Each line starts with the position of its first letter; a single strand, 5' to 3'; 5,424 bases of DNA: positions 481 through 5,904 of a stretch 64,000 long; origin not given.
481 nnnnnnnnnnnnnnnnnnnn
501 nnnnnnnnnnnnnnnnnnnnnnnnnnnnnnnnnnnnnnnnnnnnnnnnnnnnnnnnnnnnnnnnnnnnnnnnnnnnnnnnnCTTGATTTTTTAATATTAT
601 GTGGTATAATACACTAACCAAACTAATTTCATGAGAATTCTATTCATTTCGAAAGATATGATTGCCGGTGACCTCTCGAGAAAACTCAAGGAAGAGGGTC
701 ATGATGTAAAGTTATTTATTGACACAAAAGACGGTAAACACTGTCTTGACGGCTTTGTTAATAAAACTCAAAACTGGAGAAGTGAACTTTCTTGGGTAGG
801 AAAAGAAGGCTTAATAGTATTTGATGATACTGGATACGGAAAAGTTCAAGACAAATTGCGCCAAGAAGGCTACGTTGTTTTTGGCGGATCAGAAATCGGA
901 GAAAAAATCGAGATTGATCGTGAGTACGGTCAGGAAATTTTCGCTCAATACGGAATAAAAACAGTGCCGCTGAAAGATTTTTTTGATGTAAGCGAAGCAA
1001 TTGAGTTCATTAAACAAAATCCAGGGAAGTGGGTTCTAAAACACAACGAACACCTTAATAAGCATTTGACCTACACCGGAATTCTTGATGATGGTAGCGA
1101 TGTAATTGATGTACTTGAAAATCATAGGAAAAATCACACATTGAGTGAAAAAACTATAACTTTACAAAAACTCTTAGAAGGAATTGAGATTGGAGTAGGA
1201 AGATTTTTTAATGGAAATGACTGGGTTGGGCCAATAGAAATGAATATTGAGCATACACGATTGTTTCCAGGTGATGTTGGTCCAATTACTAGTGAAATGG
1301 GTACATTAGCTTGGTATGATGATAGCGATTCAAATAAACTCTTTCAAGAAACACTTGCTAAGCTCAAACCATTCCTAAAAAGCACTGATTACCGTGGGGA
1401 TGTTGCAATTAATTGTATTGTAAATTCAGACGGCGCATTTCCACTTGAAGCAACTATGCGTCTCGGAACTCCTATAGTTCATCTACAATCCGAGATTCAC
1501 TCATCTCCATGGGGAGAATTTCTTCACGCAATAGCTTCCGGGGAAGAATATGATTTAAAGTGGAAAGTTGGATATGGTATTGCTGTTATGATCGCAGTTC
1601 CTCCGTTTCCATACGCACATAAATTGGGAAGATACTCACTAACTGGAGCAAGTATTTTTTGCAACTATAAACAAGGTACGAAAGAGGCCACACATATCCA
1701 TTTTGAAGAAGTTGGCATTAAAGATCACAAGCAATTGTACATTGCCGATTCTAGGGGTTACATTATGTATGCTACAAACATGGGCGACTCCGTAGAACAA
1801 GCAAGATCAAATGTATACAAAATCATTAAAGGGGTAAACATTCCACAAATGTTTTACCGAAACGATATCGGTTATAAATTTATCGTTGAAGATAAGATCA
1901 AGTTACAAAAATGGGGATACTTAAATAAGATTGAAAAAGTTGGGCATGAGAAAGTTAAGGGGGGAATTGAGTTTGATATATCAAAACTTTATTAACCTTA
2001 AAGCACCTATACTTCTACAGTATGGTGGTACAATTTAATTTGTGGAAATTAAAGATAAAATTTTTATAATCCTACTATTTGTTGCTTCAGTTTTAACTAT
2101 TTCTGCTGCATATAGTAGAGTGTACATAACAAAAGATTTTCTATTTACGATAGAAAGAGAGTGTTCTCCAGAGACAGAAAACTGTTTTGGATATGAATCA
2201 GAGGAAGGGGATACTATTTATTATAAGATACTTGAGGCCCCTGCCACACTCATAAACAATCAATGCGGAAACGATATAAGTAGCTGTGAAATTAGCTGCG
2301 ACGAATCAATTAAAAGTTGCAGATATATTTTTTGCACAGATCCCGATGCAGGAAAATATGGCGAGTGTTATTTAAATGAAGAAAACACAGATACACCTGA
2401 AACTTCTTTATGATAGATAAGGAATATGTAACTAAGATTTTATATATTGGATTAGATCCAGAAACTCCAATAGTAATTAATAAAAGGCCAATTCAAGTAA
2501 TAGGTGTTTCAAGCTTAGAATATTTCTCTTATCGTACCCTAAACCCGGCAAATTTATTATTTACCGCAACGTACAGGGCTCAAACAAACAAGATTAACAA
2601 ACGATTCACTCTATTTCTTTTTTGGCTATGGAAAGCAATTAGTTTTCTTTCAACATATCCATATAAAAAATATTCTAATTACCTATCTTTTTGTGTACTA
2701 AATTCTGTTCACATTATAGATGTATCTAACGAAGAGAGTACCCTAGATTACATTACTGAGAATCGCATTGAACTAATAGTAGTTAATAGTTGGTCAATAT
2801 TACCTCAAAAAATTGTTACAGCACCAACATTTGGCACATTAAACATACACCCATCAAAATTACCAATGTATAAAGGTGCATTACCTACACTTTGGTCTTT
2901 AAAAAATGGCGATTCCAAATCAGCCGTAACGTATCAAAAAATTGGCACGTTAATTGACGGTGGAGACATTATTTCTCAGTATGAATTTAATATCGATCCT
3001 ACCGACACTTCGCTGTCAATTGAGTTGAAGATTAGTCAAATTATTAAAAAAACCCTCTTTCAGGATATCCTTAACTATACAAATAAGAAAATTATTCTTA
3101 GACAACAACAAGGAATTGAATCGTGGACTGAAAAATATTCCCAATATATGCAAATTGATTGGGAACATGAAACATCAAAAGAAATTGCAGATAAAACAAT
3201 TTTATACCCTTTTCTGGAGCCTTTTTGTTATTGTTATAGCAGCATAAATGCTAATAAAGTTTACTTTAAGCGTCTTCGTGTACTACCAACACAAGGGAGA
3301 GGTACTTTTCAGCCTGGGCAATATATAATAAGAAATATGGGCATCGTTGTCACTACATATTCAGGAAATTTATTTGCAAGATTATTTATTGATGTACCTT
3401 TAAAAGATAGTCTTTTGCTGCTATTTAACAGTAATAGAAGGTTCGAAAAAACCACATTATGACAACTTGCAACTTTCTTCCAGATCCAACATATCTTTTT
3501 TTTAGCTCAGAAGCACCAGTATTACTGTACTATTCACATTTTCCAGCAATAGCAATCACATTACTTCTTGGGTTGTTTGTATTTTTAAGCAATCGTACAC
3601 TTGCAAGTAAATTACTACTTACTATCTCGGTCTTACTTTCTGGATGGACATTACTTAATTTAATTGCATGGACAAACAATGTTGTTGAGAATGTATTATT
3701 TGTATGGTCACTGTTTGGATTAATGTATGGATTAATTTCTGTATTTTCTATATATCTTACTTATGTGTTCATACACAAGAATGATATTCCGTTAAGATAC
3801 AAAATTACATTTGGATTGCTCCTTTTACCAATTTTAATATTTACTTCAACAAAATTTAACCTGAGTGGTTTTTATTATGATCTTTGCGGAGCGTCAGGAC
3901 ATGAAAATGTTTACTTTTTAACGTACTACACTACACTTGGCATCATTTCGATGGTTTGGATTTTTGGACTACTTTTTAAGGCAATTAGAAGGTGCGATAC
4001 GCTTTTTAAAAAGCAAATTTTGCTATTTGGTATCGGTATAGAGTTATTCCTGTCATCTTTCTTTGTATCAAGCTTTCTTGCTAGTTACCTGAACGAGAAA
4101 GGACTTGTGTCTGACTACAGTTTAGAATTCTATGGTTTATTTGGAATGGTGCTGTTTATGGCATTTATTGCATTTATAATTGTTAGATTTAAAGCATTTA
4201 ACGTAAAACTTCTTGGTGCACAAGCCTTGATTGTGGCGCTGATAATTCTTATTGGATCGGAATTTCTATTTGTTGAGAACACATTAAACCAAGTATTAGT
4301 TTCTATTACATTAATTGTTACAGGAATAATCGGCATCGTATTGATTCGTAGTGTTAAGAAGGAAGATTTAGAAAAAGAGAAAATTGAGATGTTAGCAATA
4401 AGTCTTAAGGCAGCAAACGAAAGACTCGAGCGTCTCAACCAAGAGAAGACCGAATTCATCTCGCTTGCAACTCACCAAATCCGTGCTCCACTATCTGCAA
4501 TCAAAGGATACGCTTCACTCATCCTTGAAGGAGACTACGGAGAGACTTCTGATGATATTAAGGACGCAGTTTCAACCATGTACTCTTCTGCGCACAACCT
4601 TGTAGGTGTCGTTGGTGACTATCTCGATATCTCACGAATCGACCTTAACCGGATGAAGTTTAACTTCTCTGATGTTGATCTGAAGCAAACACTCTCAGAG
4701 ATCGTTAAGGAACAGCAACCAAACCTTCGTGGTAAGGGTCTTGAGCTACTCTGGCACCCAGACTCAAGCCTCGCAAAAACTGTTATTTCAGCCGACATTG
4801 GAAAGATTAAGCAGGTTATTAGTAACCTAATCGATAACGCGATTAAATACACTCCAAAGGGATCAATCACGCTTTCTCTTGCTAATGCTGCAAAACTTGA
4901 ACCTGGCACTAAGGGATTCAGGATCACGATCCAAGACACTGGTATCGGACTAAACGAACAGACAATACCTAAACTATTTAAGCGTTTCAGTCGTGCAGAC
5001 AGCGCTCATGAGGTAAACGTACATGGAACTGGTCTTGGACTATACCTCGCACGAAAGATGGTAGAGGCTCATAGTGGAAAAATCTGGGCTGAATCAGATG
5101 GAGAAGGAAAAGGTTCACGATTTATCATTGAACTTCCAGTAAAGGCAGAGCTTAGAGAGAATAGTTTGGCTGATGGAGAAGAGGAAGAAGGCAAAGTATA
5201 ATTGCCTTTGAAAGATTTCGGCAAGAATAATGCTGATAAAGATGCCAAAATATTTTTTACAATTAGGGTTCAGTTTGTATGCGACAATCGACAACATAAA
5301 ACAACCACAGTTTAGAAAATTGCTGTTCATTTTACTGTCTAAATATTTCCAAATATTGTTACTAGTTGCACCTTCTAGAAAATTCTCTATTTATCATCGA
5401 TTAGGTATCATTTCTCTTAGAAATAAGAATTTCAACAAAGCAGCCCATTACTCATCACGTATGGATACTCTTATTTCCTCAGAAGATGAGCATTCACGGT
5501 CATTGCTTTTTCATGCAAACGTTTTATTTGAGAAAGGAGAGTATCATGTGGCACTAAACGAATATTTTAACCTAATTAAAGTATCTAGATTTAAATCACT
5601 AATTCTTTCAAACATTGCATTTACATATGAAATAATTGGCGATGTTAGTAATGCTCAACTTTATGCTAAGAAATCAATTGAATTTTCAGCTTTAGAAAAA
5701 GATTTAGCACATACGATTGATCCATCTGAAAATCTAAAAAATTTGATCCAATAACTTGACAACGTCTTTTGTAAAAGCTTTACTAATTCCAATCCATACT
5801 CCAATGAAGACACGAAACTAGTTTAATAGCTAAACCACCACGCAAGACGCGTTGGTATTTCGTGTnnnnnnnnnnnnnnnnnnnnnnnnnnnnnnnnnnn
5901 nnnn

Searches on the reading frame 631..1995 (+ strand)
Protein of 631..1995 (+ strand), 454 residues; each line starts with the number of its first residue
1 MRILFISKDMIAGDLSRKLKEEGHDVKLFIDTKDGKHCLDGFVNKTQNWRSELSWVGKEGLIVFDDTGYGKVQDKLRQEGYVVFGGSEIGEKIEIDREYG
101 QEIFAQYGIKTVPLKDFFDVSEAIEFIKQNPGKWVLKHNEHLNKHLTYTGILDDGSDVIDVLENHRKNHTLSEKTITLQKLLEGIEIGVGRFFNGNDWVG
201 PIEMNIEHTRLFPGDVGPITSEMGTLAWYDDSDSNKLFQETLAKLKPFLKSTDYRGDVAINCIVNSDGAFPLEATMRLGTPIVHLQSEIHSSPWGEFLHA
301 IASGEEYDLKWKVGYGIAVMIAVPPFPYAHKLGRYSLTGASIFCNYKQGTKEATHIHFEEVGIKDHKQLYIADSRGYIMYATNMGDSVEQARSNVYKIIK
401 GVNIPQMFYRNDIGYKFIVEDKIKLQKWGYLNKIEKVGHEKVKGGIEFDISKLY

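Call 48: search_protein_families(library=pfam, proteins=[window:631-1995:+], max_evalue=0.001)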
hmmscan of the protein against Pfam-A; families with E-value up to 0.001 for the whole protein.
window:631-1995:+ (454 aa): 2 families
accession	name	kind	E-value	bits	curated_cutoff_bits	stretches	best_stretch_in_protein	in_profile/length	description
PF01071.24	GARS_A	-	4e-10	40.3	27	1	96-231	2-137/194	Phosphoribosylglycinamide synthetase, ATP-grasp (A) domain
PF02843.22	GARS_C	-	2.8e-08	34.4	34.8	1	353-416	32-92/92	Phosphoribosylglycinamide synthetase, C domain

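Call 69: find_encoding_contigs(protein=window:631-1995:+, flank=10000, max_places=2)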
Protein window:631-1995:+ (454 aa): no gene with exactly this product is on record in the collection.

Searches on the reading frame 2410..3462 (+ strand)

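Call 48: search_protein_families(library=pfam, proteins=[window:2410-3462:+], max_evalue=0.001)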
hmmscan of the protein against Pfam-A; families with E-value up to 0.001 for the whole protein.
window:2410-3462:+ (350 aa): 1 family
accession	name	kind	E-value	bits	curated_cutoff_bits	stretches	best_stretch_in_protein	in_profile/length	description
PF00551.24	Formyl_trans_N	-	1.8e-18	67.4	26.1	1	108-216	68-177/181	Formyl transferase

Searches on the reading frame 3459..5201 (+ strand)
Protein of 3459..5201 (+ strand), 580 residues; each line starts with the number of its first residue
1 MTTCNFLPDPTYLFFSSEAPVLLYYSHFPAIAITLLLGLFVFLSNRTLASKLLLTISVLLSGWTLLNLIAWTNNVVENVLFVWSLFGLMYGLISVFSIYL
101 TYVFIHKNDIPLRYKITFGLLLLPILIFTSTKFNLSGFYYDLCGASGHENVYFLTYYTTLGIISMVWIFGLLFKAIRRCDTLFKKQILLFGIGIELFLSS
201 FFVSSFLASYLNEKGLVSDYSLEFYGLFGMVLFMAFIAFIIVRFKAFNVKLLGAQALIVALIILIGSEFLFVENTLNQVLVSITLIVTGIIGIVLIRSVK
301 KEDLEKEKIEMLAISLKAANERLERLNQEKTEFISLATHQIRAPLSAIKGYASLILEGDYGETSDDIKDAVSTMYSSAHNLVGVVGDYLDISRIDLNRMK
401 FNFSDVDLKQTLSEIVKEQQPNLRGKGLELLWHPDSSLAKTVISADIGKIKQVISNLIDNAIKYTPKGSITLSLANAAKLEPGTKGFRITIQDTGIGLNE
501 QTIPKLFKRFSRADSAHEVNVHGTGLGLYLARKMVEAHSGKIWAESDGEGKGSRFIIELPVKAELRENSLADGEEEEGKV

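Call 48: search_protein_families(library=pfam, proteins=[window:3459-5201:+], max_evalue=0.001)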
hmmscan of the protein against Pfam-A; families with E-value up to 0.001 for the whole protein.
window:3459-5201:+ (580 aa): 2 families
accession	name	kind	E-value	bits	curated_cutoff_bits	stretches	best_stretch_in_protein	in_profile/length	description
PF02518.31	HATPase_c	-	2.6e-27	95.9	26.4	1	446-562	2-110/111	Histidine kinase-, DNA gyrase B-, and HSP90-like ATPase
PF00512.31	HisKA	-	1.6e-12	47.8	26.9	1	330-395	2-64/66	His Kinase A (phospho-acceptor) domain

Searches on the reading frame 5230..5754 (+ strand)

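Call 48: search_protein_families(library=pfam, proteins=[window:5230-5754:+], max_evalue=0.001)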
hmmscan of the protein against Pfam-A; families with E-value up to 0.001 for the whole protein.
window:5230-5754:+ (174 aa): 1 family
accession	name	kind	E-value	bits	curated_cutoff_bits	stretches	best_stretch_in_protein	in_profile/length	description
PF07719.23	TPR_2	-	0.00023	21.5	27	0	54-74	3-23/34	Tetratricopeptide repeat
